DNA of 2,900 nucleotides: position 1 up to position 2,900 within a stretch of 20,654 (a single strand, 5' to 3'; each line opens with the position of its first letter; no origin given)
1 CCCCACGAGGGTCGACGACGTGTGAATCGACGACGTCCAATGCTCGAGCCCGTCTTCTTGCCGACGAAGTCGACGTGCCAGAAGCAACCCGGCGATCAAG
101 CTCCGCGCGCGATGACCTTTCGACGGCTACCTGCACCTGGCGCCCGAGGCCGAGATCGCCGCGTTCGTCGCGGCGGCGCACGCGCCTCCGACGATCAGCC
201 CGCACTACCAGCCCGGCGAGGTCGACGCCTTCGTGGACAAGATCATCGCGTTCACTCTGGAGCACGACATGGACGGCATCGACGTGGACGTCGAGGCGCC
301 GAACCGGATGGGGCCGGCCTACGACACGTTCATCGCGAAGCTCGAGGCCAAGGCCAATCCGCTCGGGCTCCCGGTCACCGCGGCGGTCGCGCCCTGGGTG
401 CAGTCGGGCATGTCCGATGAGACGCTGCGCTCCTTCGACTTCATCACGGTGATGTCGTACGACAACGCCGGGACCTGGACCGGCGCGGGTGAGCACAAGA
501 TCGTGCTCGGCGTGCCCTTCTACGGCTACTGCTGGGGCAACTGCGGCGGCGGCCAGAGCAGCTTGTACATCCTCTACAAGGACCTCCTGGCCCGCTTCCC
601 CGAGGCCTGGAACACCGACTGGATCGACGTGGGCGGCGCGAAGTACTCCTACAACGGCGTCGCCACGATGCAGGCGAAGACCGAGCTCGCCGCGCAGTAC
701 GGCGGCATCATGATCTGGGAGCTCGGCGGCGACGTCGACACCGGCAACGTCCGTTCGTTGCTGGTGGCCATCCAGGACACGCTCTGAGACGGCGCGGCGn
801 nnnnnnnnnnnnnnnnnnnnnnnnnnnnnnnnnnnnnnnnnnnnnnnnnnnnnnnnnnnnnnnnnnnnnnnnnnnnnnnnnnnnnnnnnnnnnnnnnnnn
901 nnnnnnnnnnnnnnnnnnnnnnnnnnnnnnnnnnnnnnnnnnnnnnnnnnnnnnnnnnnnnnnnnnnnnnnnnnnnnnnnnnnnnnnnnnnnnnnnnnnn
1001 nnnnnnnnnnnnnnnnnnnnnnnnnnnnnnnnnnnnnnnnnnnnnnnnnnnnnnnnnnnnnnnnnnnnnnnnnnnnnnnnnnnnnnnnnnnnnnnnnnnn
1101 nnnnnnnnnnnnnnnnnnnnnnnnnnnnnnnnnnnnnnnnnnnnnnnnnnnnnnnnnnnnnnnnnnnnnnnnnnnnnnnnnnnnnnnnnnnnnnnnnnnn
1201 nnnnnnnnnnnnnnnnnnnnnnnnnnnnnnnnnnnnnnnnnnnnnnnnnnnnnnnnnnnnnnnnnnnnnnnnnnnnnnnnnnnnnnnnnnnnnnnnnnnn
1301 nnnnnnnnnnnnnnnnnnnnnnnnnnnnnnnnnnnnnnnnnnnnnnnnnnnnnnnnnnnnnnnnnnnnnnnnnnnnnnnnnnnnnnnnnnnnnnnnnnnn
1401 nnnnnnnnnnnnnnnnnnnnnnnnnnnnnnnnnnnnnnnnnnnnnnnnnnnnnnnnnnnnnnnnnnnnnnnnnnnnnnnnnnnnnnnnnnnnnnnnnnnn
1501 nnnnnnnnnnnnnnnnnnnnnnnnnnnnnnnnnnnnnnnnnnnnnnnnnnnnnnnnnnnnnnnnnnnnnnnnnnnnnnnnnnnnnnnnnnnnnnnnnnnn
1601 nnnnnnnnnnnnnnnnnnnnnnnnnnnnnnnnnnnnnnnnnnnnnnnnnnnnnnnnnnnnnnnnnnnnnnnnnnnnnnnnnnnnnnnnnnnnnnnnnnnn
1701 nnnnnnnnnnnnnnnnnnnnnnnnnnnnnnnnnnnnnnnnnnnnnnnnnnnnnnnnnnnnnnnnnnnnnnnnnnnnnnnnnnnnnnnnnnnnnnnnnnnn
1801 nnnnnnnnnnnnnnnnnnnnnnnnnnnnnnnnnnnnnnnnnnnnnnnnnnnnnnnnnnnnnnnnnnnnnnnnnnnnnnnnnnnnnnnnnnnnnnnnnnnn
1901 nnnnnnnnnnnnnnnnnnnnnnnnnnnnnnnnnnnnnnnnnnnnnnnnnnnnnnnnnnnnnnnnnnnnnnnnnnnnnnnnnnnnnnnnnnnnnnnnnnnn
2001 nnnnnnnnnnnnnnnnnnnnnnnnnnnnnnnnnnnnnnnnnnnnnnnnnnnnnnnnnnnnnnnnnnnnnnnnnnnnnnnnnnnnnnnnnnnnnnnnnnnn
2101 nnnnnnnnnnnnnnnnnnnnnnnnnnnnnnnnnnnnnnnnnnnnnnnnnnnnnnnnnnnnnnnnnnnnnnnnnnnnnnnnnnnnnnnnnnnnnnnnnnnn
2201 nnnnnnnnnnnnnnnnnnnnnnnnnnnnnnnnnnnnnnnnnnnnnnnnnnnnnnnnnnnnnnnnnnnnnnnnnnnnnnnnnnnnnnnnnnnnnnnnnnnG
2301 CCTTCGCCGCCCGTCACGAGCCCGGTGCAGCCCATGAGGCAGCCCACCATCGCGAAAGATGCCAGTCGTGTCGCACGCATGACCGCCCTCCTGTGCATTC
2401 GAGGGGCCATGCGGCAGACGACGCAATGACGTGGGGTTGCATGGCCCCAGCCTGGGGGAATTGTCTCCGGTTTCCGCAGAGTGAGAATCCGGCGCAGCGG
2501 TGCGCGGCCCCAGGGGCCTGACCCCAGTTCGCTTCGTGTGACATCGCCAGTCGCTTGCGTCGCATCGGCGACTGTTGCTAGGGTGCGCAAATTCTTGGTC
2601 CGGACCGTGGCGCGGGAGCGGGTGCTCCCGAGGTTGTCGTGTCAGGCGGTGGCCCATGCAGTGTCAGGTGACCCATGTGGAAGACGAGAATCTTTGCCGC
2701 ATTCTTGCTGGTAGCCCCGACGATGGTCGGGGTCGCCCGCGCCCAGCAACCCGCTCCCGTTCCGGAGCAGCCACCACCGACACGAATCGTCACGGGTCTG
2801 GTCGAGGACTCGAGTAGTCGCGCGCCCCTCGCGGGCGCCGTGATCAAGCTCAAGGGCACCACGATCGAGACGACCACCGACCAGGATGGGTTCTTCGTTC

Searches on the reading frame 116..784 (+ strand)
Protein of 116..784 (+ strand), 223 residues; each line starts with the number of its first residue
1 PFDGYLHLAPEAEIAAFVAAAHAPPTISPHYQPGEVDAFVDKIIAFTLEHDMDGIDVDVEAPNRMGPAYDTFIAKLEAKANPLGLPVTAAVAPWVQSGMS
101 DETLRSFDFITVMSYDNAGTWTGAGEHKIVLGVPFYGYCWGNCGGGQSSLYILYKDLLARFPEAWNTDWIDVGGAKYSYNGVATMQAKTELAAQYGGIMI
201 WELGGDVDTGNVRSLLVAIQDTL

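Call 7: search_protein_families(library=pfam, proteins=[window:116-784:+], max_evalue=0.01)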
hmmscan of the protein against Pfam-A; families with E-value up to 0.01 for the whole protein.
window:116-784:+ (223 aa): 1 family
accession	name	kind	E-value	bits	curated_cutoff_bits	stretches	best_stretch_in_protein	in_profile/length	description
PF00704.34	Glyco_hydro_18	-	6.4e-18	65.9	29.6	1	37-206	91-317/317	Glycosyl hydrolases family 18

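Call 8: search_protein_families(library=ncbifam, proteins=[window:116-784:+], max_evalue=0.01)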
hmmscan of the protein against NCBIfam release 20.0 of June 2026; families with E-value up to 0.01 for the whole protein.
window:116-784:+ (223 aa): 0 families

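Call 18: search_solved_structures(query=window:116-784:+, max_evalue=0.001, show_alignments=1)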
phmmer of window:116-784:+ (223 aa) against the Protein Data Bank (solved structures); distinct sequences matched with E-value up to 0.001: 41.
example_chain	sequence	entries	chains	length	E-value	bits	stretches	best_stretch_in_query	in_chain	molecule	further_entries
6xyz_A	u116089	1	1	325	1.7e-16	63.8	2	33-122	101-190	Candidate chitinase Glycoside hydrolase family 18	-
3co4_A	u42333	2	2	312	1.4e-13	54.3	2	108-213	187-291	Chitinase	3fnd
6kxn_A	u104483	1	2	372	4e-10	42.9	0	113-157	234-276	Family 18 chitinase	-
6kst_A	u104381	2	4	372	7.1e-10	42.1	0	113-157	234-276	Family 18 chitinase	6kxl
6jm7_A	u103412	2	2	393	2e-09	40.6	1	37-130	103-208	ofchtiv | ofchtiv-allosamidin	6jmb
6kxm_A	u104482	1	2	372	2.2e-09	40.5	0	113-157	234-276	Family 18 chitinase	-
8hw6_A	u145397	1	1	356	3.7e-09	39.8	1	34-124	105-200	Chitinase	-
8ose_A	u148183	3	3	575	1.5e-08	37.8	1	87-127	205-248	Chitodextrinase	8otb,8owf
6jm8_A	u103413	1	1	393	2.5e-08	37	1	37-130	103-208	ofchtiv-g5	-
8oye_A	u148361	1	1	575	2.9e-08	36.8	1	87-127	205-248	Chitodextrinase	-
8hw7_A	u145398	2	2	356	3.4e-07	33.4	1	34-124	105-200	Chitinase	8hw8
1h0g_A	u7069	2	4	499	1.3e-06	31.5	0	122-152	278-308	CHITINASE B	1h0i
6jk9_A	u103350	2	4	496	1.7e-06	31.1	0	122-152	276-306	Chitinase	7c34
1e6z_A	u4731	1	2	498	1.7e-06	31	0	122-152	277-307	CHITINASE B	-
6jkf_A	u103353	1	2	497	1.7e-06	31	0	122-152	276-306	Chitinase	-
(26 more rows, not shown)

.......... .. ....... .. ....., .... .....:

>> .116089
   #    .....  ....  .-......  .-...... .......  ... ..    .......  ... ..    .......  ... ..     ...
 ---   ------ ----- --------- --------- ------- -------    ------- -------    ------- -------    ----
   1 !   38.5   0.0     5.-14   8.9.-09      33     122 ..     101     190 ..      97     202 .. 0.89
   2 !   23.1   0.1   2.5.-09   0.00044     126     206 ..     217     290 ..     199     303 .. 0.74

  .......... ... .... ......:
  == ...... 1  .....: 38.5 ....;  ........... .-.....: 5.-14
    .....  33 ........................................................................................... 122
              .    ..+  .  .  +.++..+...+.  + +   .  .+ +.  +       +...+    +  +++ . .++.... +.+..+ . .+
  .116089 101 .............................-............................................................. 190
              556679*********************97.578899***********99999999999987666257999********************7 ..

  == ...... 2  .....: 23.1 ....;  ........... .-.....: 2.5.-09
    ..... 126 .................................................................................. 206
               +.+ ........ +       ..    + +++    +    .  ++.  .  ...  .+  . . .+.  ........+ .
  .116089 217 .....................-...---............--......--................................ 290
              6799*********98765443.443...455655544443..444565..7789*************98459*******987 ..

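Call 20: find_homologous_proteins(query=window:116-784:+)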
Query window:116-784:+ (223 aa): 90 proteins with E <= 0.001 among 948 candidates.
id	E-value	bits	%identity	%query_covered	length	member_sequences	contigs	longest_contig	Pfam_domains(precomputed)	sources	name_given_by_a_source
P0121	7.1e-121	420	99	83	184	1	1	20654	PF00704.35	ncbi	-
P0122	2.8e-94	333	62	99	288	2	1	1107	PF00704.35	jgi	-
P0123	2.9e-94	333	63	98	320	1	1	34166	PF00704.35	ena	-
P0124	2.8e-93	330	68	88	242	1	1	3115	PF00704.35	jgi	jgi:chitinase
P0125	8.0e-91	322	63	97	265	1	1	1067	PF00704.35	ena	-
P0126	1.2e-88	315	63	98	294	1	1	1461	PF00704.35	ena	-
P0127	7.5e-87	309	59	97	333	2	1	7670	PF00704.35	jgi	-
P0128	2.9e-85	304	57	98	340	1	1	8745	PF00704.35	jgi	jgi:chitinase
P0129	5.6e-85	303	63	87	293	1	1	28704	PF00704.35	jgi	jgi:GH18 family chitinase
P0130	2.1e-83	298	59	99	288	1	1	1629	PF00704.35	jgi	jgi:GH18 family chitinase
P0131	1.3e-82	295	64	89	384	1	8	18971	PF00704.35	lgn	-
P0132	1.9e-79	285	57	97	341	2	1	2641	PF00704.35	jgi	jgi:chitinase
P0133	3.6e-57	212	62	62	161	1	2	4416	PF00704.35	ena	-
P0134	1.5e-56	210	50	91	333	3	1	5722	PF00704.35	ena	-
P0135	6.8e-53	198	64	56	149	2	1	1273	PF00704.35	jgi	-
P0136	4.4e-47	179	44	89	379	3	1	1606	PF00704.35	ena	-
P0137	9.8e-46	174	41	96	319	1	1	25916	PF00704.35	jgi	jgi:GH18 family chitinase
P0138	1.4e-44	171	63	48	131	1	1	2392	PF00704.35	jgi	jgi:spore germination protein YaaH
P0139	2.2e-42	163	63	48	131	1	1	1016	PF00704.35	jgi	jgi:GH18 family chitinase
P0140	2.1e-41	160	59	49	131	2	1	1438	PF00704.35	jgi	jgi:GH18 family chitinase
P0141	7.6e-41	158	42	88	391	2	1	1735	PF00704.35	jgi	-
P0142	3.4e-40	156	41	89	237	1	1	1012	PF00704.35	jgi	jgi:GH18 family chitinase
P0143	8.1e-40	155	39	89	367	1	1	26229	PF00704.35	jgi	jgi:chitinase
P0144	2.8e-39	153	40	88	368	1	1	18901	PF00704.35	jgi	jgi:chitinase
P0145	3.4e-39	153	40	94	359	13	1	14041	PF00704.35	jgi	-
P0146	4.1e-39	153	39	89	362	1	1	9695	PF00704.35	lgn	-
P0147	5.0e-39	152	40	95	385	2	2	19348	PF00704.35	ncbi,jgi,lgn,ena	-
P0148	6.3e-39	152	58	50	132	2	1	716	PF00704.35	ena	-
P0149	1.4e-38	151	40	96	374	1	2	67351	PF23916.2,PF00704.35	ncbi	-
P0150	2.4e-37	147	42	81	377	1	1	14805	PF00704.35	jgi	jgi:hypothetical protein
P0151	3.6e-37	146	39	95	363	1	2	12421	PF00704.35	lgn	-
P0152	3.7e-37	146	39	93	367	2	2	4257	PF00704.35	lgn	-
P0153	1.1e-36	145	37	95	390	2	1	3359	PF00704.35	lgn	-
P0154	4.9e-36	143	40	94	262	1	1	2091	PF23916.2,PF00704.35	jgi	jgi:spore germination protein YaaH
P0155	5.8e-36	142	39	96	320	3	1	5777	PF00704.35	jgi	jgi:GH18 family chitinase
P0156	4.3e-35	139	37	88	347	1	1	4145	PF00704.35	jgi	jgi:chitinase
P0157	5.3e-35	139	38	89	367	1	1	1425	PF00704.35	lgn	-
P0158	1.3e-34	138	39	96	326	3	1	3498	PF00704.35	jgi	jgi:GH18 family chitinase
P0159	3.6e-34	136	39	87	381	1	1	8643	PF00704.35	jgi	jgi:GH18 family chitinase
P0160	4.7e-34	136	38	86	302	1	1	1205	PF00704.35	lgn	-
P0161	9.3e-34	135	37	89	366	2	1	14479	PF00704.35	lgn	-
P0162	1.1e-33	135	59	48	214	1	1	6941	PF00704.35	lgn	-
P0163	1.4e-33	135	40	88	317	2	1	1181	PF00704.35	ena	-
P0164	2.9e-33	133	39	78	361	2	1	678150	PF00704.35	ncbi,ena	-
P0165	4.3e-33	133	36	87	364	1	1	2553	PF00704.35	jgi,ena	-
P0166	5.9e-33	132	36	87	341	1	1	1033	PF00704.35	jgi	jgi:chitinase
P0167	7.1e-33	132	35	91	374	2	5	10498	PF00704.35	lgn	-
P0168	2.7e-32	130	37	96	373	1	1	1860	PF00704.35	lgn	-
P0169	7.5e-31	126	38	94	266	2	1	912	PF23916.2,PF00704.35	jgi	jgi:GH18 family chitinase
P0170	1.2e-30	125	37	91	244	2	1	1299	PF23916.2,PF00704.35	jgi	jgi:GH18 family chitinase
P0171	1.9e-30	124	36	96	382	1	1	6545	PF00704.35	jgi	jgi:chitinase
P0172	7.7e-30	122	38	75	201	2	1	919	PF00704.35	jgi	jgi:GH18 family chitinase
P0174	5.5e-28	116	36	87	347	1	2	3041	PF00704.35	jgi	jgi:chitinase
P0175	5.6e-28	116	38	84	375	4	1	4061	PF23916.2,PF00704.35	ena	-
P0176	6.8e-28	116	35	96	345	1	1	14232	PF23916.2,PF00704.35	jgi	jgi:GH18 family chitinase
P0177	8.8e-28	116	36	97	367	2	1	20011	PF00704.35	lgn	-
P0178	2.3e-27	114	36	98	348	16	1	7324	PF00704.35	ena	-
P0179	2.5e-27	114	38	84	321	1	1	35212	PF00704.35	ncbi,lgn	-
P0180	4.8e-25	107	35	98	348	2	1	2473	PF00704.35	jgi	jgi:chitinase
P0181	9.7e-25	106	38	85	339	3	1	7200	PF23916.2,PF00704.35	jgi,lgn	-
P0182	1.6e-23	102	34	92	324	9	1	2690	PF00704.35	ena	-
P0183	4.9e-23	100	34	94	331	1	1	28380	PF00704.35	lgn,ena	-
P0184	2.1e-22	98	36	83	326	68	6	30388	PF23916.2,PF00704.35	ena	-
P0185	6.7e-22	96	41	45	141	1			PF00704.35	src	-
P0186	1.4e-21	95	36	92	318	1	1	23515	PF00704.35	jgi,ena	-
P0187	3.1e-20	91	35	78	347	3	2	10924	PF00704.35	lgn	-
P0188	5.1e-19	87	31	95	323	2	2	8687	PF00704.35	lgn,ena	-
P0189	5.4e-18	83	32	93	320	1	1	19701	PF23916.2,PF00704.35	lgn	-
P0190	2.4e-17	81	35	84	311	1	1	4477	PF23916.2,PF00704.35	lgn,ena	-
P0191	3.2e-17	81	33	78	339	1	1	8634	PF00704.35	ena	-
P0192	3.2e-16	78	33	82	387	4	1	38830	PF00704.35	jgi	jgi:chitinase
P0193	5.3e-16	77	33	83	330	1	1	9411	PF00704.35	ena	-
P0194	1.7e-14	72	34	85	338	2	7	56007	PF00704.35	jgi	jgi:chitinase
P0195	3.3e-14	71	34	85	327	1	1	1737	PF00704.35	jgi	jgi:chitinase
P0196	3.9e-13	68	39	51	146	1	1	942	PF00704.35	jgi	jgi:GH18 family chitinase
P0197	5.6e-13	67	31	87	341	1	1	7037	PF00704.35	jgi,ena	jgi:GH18 family chitinase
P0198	6.8e-13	67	43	47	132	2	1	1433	PF00704.35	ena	-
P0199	6.7e-12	64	28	91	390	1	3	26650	PF00704.35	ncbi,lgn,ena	-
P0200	2.2e-11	62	28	91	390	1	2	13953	PF00704.35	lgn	-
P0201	2.3e-11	62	28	91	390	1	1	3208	PF00704.35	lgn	-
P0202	2.3e-11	62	28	91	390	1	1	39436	PF00704.35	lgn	-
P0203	2.3e-11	62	28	91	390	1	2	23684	PF00704.35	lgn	-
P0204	2.3e-11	62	28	91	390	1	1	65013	PF00704.35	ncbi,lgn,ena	-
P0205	2.3e-11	62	28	91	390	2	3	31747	PF00704.35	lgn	-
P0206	5.1e-11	61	27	86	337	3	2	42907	PF00704.35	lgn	-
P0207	2.8e-9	55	31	86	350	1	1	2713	PF23916.2,PF00704.35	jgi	jgi:chitinase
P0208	1.0e-8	53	40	43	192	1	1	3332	PF00404.25,PF00704.35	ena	-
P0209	4.0e-6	45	30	86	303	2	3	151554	PF00704.35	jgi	jgi:GH18 family chitinase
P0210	6.5e-5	41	28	79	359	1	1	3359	PF00704.35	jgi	jgi:hypothetical protein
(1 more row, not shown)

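Call 22: find_encoding_contigs(protein=P0123, flank=10000, max_places=2)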
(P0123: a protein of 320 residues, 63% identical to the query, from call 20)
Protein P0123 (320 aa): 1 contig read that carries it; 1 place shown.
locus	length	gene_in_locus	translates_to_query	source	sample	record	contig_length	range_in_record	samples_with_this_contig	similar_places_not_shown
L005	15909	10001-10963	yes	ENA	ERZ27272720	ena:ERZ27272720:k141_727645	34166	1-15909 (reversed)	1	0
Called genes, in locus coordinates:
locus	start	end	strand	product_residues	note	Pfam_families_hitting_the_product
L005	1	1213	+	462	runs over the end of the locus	PF00069:Pkinase, PF01636:APH (faint), PF07714:PK_Tyr_Ser-Thr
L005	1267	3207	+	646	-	PF00069:Pkinase, PF07714:PK_Tyr_Ser-Thr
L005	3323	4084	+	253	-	PF00106:adh_short, PF08659:KR (faint), PF23441:SDR, PF13561:adh_short_C2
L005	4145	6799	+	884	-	PF03663:Glyco_hydro_76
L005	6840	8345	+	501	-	PF00657:Lipase_GDSL, PF13472:Lipase_GDSL_2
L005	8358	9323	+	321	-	PF00291:PALP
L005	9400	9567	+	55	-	-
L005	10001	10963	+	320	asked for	PF00704:Glyco_hydro_18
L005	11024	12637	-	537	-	PF00069:Pkinase, PF07714:PK_Tyr_Ser-Thr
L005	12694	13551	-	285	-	PF00106:adh_short, PF08659:KR, PF13460:NAD_binding_10 (weak), PF13561:adh_short_C2, PF08643:DUF1776 (weak)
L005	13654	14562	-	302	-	-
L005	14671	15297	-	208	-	PF02798:GST_N, PF13417:GST_N_3, PF13409:GST_N_2, PF13410:GST_C_2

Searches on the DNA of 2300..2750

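Call 61: search_rna_families(source=window, start=2300, end=2750, threshold=evalue, max_evalue=1)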
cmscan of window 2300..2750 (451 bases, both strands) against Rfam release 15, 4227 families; matches with E-value up to 1: 0.
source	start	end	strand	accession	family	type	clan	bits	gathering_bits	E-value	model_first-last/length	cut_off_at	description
